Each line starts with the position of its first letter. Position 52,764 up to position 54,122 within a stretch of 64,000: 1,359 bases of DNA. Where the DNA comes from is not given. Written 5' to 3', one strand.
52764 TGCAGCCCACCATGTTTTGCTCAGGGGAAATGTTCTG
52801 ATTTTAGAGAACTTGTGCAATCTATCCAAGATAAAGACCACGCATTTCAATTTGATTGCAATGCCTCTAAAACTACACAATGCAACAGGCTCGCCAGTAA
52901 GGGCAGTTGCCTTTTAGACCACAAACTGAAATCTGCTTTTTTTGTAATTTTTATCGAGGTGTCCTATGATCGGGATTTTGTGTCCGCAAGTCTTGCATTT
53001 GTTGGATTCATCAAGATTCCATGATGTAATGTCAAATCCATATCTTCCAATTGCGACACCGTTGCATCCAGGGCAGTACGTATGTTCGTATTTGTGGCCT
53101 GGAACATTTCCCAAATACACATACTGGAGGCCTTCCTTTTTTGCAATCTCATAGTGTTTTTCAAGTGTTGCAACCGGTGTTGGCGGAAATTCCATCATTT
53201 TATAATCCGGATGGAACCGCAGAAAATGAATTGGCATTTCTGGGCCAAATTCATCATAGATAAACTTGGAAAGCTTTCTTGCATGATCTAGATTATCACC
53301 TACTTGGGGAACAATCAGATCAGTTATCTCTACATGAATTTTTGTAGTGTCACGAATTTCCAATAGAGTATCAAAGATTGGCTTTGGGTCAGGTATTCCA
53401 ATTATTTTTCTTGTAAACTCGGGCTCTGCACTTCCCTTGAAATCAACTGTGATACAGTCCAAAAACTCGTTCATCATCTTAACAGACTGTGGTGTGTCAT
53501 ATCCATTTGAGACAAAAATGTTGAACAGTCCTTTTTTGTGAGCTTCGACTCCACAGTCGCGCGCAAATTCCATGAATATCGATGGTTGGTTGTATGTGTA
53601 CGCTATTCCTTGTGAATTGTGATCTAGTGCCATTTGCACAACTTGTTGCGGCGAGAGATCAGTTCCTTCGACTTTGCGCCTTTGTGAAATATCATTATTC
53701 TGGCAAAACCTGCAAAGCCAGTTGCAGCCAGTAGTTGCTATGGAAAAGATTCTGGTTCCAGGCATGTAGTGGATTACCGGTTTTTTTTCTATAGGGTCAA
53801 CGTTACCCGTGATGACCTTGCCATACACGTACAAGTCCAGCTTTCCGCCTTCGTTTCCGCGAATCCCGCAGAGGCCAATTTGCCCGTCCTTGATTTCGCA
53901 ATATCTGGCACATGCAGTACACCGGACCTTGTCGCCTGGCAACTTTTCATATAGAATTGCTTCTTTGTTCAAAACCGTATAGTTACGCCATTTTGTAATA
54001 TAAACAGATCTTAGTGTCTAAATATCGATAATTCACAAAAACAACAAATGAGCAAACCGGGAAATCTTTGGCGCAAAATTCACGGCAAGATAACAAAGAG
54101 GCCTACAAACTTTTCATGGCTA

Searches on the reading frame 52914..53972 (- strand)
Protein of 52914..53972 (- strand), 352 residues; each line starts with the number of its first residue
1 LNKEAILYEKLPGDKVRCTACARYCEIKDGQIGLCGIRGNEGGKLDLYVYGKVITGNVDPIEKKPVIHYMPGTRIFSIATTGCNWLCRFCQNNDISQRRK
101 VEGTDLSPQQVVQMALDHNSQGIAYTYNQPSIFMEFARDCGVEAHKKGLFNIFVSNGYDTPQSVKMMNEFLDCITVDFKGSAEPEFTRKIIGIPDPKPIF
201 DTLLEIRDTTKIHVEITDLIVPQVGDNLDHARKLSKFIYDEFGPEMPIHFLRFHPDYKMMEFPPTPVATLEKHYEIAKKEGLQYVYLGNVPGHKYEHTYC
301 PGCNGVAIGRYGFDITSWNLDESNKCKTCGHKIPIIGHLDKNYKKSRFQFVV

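Call 64: search_protein_families(library=padloc, proteins=[window:52914-53972:-], max_evalue=0.001)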
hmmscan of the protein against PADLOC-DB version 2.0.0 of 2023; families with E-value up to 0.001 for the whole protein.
window:52914-53972:- (352 aa): 0 families

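Call 65: search_protein_families(library=pfam, proteins=[window:52914-53972:-], max_evalue=0.001)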
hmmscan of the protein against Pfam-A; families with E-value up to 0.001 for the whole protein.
window:52914-53972:- (352 aa): 1 family
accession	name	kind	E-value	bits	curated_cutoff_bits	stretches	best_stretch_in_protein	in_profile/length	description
PF04055.27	Radical_SAM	-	5.4e-12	46.6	29.5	1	78-237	2-165/166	Radical SAM superfamily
